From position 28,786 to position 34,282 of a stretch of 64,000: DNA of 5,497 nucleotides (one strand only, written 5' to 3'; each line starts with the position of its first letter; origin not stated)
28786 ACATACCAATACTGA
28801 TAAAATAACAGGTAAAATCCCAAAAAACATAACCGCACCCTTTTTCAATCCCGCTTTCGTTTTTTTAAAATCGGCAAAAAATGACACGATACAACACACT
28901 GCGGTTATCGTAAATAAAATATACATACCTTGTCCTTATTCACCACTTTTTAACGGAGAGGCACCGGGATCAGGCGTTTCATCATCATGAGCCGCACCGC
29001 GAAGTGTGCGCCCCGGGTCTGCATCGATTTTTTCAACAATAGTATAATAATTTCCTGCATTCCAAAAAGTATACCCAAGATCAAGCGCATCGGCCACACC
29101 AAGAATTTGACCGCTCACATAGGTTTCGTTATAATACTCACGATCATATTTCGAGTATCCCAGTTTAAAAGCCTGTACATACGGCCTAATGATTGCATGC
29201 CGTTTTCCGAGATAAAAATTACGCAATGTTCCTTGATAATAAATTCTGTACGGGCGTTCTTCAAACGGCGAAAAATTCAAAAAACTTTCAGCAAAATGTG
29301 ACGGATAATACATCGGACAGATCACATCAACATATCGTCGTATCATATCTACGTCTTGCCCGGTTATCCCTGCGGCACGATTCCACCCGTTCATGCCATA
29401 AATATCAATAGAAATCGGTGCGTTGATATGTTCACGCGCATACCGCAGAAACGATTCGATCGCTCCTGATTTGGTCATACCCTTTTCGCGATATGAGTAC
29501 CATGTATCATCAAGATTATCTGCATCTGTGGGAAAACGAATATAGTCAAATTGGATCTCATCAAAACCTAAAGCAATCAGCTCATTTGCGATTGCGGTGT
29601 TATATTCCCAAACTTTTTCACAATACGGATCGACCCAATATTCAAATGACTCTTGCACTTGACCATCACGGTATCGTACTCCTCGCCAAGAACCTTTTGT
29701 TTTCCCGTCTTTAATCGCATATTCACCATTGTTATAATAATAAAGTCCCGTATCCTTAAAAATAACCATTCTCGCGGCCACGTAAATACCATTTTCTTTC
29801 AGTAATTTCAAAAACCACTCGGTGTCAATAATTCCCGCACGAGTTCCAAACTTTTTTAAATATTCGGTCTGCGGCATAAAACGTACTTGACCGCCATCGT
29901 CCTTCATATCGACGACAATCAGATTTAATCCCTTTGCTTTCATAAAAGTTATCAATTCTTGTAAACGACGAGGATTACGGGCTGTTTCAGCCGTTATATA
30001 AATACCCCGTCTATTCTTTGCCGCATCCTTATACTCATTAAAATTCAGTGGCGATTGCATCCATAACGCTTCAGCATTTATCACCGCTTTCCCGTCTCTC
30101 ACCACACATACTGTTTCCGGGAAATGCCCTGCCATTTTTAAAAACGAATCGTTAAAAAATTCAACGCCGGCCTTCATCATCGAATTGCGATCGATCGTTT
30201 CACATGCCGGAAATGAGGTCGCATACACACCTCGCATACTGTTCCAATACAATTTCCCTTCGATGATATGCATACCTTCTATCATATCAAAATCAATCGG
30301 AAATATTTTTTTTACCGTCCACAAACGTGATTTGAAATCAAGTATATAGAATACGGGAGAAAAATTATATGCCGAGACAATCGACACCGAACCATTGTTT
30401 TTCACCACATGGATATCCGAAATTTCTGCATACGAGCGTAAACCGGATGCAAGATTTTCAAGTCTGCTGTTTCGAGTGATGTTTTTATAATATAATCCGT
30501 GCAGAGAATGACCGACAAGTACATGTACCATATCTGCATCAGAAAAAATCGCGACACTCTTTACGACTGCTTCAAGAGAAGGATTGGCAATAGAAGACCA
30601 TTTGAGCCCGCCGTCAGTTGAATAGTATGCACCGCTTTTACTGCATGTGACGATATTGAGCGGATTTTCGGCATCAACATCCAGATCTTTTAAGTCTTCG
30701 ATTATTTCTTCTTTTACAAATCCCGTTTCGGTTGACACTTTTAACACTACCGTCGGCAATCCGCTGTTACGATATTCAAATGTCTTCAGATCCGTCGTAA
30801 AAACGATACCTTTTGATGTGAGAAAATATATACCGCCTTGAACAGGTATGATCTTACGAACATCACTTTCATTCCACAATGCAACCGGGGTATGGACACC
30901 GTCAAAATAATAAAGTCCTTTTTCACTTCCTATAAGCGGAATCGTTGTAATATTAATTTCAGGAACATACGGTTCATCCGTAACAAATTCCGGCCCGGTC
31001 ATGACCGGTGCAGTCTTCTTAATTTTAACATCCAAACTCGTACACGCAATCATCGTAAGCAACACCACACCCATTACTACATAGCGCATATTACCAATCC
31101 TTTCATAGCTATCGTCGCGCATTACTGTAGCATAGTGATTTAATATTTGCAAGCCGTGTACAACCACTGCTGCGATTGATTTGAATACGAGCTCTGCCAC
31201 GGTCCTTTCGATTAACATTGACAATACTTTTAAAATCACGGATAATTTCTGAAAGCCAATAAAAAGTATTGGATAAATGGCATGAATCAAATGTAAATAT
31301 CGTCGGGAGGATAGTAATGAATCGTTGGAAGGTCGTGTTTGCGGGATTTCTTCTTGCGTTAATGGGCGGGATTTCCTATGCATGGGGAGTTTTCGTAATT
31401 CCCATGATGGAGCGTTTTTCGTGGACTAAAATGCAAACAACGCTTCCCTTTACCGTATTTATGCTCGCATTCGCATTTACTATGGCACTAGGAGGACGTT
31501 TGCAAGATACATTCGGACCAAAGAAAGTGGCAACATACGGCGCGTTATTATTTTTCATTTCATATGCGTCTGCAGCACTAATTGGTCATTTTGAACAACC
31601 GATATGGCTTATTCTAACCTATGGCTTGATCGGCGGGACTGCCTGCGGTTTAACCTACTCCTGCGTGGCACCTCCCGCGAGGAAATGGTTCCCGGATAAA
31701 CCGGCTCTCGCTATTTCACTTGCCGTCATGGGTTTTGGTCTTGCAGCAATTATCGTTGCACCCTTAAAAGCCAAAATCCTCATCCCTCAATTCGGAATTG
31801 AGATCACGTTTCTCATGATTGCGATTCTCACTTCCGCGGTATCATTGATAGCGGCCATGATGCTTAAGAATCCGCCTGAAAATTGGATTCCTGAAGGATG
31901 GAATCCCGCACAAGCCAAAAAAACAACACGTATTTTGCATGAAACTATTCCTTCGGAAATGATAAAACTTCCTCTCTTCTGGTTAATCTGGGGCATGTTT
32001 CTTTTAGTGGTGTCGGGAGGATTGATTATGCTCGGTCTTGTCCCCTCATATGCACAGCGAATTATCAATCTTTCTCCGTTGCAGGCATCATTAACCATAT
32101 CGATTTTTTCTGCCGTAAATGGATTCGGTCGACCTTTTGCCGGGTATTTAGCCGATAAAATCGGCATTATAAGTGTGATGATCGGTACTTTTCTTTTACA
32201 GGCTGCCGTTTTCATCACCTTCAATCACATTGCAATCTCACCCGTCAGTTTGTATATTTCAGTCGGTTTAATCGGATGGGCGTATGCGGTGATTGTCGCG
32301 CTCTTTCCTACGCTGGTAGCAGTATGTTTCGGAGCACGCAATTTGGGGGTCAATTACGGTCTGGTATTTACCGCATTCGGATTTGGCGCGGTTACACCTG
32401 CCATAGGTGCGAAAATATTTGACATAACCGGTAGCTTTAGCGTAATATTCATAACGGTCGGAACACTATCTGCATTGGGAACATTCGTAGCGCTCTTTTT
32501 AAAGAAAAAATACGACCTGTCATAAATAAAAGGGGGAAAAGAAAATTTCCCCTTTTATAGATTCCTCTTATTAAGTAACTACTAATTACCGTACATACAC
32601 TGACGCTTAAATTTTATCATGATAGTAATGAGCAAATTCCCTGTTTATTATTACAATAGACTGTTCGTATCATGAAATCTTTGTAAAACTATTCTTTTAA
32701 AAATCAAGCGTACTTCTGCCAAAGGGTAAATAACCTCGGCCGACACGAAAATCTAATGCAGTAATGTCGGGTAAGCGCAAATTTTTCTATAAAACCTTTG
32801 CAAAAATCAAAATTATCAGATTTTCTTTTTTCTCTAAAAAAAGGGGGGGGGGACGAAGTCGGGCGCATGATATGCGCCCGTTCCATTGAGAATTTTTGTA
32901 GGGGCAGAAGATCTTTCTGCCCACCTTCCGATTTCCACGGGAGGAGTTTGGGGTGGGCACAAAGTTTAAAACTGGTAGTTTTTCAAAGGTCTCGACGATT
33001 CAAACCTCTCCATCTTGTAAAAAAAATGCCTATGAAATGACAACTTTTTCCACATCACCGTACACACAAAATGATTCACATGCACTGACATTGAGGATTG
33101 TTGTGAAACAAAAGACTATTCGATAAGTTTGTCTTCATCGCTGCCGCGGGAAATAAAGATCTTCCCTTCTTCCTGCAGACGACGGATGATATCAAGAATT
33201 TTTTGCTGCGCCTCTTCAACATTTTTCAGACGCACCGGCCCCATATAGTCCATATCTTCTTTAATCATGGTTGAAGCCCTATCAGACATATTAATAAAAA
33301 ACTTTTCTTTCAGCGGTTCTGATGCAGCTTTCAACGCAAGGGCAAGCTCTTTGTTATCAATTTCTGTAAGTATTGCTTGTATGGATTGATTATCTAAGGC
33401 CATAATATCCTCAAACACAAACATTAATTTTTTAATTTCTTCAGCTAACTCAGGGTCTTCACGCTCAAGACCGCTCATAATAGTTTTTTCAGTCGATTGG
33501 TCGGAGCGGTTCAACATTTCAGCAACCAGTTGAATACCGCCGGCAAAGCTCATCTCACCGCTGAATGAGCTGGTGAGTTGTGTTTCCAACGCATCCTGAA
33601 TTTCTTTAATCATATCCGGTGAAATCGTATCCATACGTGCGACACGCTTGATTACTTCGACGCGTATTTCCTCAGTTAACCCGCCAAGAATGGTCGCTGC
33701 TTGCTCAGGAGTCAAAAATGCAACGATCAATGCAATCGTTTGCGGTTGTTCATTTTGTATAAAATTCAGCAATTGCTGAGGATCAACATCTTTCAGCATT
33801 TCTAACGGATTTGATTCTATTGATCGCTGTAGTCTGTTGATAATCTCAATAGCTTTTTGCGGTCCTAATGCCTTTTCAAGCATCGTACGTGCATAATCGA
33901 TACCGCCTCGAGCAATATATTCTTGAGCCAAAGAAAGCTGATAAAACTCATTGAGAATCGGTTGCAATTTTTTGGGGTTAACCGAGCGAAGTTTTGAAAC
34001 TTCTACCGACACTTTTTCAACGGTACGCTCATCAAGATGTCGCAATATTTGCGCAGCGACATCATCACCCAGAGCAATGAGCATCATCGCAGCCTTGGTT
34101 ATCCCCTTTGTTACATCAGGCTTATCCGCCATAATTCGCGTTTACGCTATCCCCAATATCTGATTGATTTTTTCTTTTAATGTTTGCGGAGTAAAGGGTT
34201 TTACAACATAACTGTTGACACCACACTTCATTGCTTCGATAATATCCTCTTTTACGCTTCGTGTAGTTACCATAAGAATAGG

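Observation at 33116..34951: Membrane-anchored SpoVG-like gene co-transcribed with cheY and a stand-alone fliG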

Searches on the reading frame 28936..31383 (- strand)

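Call 18: search_protein_families(library=pfam, proteins=[window:28936-31383:-], max_evalue=0.001)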
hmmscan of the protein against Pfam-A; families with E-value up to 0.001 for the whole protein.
window:28936-31383:- (815 aa): 1 family
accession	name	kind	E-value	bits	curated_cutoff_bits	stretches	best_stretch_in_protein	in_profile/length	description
PF13200.12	DUF4015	-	1.3e-85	287.7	27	1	460-780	1-313/313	Putative glycosyl hydrolase domain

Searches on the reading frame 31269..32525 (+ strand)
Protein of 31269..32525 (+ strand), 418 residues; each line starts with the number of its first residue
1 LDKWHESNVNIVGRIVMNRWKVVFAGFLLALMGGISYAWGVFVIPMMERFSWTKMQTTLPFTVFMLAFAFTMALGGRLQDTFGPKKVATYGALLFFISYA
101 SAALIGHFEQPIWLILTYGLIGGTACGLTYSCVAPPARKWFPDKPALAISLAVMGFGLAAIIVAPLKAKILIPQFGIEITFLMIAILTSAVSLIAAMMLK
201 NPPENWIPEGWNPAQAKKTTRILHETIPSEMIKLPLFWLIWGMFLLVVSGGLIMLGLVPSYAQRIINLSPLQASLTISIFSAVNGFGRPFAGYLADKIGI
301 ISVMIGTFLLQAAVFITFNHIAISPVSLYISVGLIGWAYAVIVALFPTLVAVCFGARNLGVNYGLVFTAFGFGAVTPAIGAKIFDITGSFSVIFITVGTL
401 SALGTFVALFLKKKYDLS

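Call 18: search_protein_families(library=pfam, proteins=[window:31269-32525:+], max_evalue=0.001)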
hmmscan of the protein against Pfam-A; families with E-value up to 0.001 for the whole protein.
window:31269-32525:+ (418 aa): 1 family
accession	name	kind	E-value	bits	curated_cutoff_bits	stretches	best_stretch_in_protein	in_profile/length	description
PF07690.21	MFS_1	-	1.7e-44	152.7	33.4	2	27-320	6-287/347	Major Facilitator Superfamily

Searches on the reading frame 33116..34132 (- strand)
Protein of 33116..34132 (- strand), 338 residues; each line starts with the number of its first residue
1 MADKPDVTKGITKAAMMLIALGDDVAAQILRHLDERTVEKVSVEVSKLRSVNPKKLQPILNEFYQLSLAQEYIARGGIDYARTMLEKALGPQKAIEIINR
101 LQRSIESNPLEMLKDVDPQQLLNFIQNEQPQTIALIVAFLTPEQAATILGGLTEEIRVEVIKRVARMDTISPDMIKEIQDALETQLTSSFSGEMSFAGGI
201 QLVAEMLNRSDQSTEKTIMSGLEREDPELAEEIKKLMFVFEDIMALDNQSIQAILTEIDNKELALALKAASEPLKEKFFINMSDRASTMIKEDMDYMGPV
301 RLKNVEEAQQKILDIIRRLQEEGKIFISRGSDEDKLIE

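Call 3: search_protein_families(library=pfam, proteins=[window:33116-34132:-], max_evalue=1)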
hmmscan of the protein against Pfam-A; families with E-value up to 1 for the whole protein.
window:33116-34132:- (338 aa): 7 families
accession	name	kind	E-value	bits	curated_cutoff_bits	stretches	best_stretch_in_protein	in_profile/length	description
PF01706.21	FliG_C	-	1.7e-45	154.1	23.3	1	221-327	2-108/108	FliG C-terminal domain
PF14842.11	FliG_N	-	1.8e-38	131.7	25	2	9-109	3-103/104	FliG N-terminal domain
PF14841.11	FliG_M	-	1e-32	112.6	25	2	118-189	1-72/76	FliG middle domain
PF03448.22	MgtE_N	-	2.3e-07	31.7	25.9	2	90-164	14-85/102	MgtE intracellular N domain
PF18121.7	TFA2_Winged_2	-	0.00044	20.3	26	1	297-332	15-50/60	TFA2 Winged helix domain 2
PF01155.25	HypA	-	0.11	12.9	28.9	1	27-69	16-57/112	Hydrogenase/urease nickel incorporation, metallochaperone, hypA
PF05402.18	PqqD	-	0.15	12.9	23.4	0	23-42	16-36/67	Coenzyme PQQ synthesis protein D (PqqD)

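Call 4: search_protein_families(library=ncbifam, proteins=[window:33116-34132:-], max_evalue=1)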
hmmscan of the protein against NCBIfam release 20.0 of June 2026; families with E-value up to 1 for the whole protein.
window:33116-34132:- (338 aa): 6 families
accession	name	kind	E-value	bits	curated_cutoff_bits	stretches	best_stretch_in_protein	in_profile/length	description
TIGR00207.1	fliG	equivalog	4e-121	404.5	226.7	1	10-336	11-337/338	flagellar motor switch protein FliG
NF004260.2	PRK05686.2-1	equivalog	2.8e-30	105.6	550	1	12-295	19-301/316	flagellar motor switch protein FliG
NF004606.0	PRK05934.1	equivalog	3.5e-06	26.4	297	1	114-162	290-338/341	type III secretion system protein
NF041267.1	relax_RlxS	exception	0.0007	18.4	850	1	65-113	198-251/654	relaxase/mobilization nuclease RlxS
NF005385.0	PRK06930.1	subfamily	0.066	12.9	136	1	220-313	66-159/170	positive control sigma-like factor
TIGR03504.1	FimV_Cterm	subfamily_domain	0.11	12.6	30.65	1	65-88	2-25/44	FimV/HubP family polar landmark protein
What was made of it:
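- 33116..34132 (-): fliG, a full-length rotor/switch protein with N, M and C domains. It has no SD and starts 9 nt after the cheY stop, so translation is probably coupled to cheY. TIGR00207 at 404.5 bits against a cut-off of 226.7; FliG_N, FliG_M and FliG_C all match (calls 3, 4).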

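Call 37: find_homologous_proteins(query=window:33116-34132:-, max_evalue=1e-60)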
Query window:33116-34132:- (338 aa): 7981 proteins with E <= 1e-60 among 8000 candidates; the best 120 are listed.
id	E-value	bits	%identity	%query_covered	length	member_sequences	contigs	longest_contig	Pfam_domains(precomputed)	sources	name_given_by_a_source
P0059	6.7e-205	697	100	100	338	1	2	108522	PF14842.12,PF14841.12,PF03448.23,PF01706.22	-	-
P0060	2.5e-201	686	98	100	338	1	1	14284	PF14842.12,PF14841.12,PF03448.23,PF01706.22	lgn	-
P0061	5.8e-201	684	97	100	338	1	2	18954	PF14842.12,PF14841.12,PF03448.23,PF01706.22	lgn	-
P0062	5.6e-198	675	95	100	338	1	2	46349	PF14842.12,PF14841.12,PF03448.23,PF01706.22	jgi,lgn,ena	-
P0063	2.2e-166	571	79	100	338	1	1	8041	PF14842.12,PF14841.12,PF03448.23,PF01706.22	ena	-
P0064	1.7e-107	378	54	97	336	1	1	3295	PF14842.12,PF14841.12,PF03448.23,PF01706.22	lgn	-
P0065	1.6e-106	374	56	96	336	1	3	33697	PF14842.12,PF14841.12,PF03448.23,PF01706.22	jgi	-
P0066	1.7e-106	374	53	97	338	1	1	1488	PF14842.12,PF14841.12,PF03448.23,PF01706.22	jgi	jgi:flagellar motor switch protein FliG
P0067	1.7e-106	374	53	100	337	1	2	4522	PF14842.12,PF14841.12,PF03448.23,PF01706.22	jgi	-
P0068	1.8e-106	374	54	97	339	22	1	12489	PF14842.12,PF14841.12,PF03448.23,PF01706.22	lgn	-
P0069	2.2e-106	374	55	97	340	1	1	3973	PF14842.12,PF14841.12,PF03448.23,PF01706.22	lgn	-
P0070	3.7e-106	373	53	97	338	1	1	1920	PF14842.12,PF14841.12,PF03448.23,PF01706.22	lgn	-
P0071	4.0e-106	373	53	100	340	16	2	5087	PF14842.12,PF14841.12,PF03448.23,PF01706.22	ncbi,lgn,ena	-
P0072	5.6e-106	373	53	98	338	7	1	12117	PF14842.12,PF14841.12,PF03448.23,PF01706.22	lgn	-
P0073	6.4e-106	372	52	99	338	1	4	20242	PF14842.12,PF14841.12,PF03448.23,PF01706.22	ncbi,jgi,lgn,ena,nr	ncbi:MAG TPA: flagellar motor switch protein FliG [bacterium]|jgi:flagellar motor switch protein Fli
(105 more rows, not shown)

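Call 58: search_solved_structures(query=window:33116-34132:-, max_evalue=1e-20, show_alignments=1)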
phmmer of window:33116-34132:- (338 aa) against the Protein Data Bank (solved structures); distinct sequences matched with E-value up to 1e-20: 12.
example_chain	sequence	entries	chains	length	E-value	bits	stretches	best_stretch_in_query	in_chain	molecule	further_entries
1lkv_X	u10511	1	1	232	3.9e-74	253.2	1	108-335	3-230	FLAGELLAR MOTOR SWITCH PROTEIN FLIG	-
3ajc_A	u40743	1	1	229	1.7e-70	241.2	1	108-335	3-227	Flagellar motor switch protein fliG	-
4fhr_B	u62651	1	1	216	2.7e-70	240.6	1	116-329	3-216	Flagellar motor switch protein FliG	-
8z4d_1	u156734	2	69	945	5.2e-56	193.7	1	9-333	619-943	Flagellar M-ring protein,Flagellar motor switch protein FliG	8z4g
8umd_B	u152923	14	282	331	4.3e-55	190.7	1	9-332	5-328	Flagellar motor switch protein FliG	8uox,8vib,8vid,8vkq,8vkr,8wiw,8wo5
3usw_A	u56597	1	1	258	2.7e-53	184.8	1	78-334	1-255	Flagellar motor switch protein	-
8umx_B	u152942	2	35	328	1e-52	182.9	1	9-332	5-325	Flagellar motor switch protein FliG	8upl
3usy_A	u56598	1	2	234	1.3e-48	169.4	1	113-334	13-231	Flagellar motor switch protein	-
3hjl_A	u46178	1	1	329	7.6e-45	157.1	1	8-327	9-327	Flagellar motor switch protein fliG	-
1qc7_A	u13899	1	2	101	5.2e-35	124.8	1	237-335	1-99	PROTEIN (FLIG)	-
8ucs_H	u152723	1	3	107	1.3e-25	94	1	239-332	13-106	Flagellar motor switch protein FliG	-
5tdy_B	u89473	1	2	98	1e-22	84.4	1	10-100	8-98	Flagellar motor switch protein FliG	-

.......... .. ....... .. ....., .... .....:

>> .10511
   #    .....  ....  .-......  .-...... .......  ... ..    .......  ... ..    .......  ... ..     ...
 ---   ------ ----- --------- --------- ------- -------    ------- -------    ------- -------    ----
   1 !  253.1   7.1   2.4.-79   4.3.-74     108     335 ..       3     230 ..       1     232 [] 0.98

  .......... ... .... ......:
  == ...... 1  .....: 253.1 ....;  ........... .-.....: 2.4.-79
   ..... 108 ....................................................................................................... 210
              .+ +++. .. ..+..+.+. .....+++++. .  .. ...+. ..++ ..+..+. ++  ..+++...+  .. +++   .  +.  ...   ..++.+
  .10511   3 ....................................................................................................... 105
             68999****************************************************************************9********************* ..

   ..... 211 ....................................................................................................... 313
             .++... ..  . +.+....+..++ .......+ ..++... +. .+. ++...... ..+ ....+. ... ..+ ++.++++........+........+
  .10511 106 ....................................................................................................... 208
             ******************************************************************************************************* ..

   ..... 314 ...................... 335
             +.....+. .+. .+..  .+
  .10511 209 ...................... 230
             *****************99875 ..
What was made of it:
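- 33116..34132 (-): 253 bits to PDB chain 1lkv (call 58).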

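Call 60: find_encoding_contigs(protein=P0065, flank=8000, max_places=3)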
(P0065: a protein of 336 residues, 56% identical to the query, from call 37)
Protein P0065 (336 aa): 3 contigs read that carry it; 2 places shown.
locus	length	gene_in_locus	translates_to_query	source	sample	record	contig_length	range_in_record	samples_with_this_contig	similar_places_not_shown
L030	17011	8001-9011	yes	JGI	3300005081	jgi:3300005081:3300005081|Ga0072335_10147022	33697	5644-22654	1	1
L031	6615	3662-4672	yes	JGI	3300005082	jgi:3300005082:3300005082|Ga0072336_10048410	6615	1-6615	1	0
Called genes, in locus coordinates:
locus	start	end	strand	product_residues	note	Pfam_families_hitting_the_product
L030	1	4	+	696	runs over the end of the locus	PF01751:Toprim, PF01131:Topoisom_bac, PF01396:Zn_ribbon_Top1, PF13408:Zn_ribbon_recom (faint), PF01396:Zn_ribbon_Top1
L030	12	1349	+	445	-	PF01134:GIDA, PF01266:DAO (weak), PF07992:Pyr_redox_2 (weak), PF13450:NAD_binding_8 (weak)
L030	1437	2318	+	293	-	PF02899:Phage_int_SAM_1, PF13495:Phage_int_SAM_4, PF00589:Phage_integrase, PF22823:MrpR_C_cat (weak)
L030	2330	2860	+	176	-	PF00227:Proteasome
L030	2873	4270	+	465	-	PF00004:AAA (weak), PF07728:AAA_5 (weak), PF10431:ClpB_D2-small (faint), PF07724:AAA_2, PF00004:AAA (weak)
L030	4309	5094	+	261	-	PF06018:CodY, PF08222:HTH_CodY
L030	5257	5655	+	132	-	PF00460:Flg_bb_rod (faint)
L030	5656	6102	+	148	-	PF00460:Flg_bb_rod, PF06429:Flg_bbr_C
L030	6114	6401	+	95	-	PF02049:FliE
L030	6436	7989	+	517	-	PF01514:YscJ_FliF, PF08345:YscJ_FliF_C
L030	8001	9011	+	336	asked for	PF03448:MgtE_N (faint), PF14842:FliG_N, PF14841:FliG_M, PF14842:FliG_N, PF01706:FliG_C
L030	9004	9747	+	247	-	PF02108:FliH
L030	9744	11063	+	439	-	PF02874:ATP-synt_ab_N, PF00006:ATP-synt_ab, PF18269:T3SS_ATPase_C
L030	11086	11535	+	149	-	PF02050:FliJ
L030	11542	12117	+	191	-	-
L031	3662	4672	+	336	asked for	PF03448:MgtE_N (faint), PF14842:FliG_N, PF14841:FliG_M, PF14842:FliG_N, PF01706:FliG_C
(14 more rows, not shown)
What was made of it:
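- On FliG (TIGR00207), flagellar rotor/switch protein: The nearest FliG relative outside the clade is in a flgB...fliF-fliG-fliH cluster (call 60).
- Its nearest relatives outside the clade lie in classical flgB-flgC-fliE-fliF-fliG-fliH operons (call 60). The nearest FliG relatives outside the clade lie in fliE-fliF-fliG-fliH operons (call 60).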
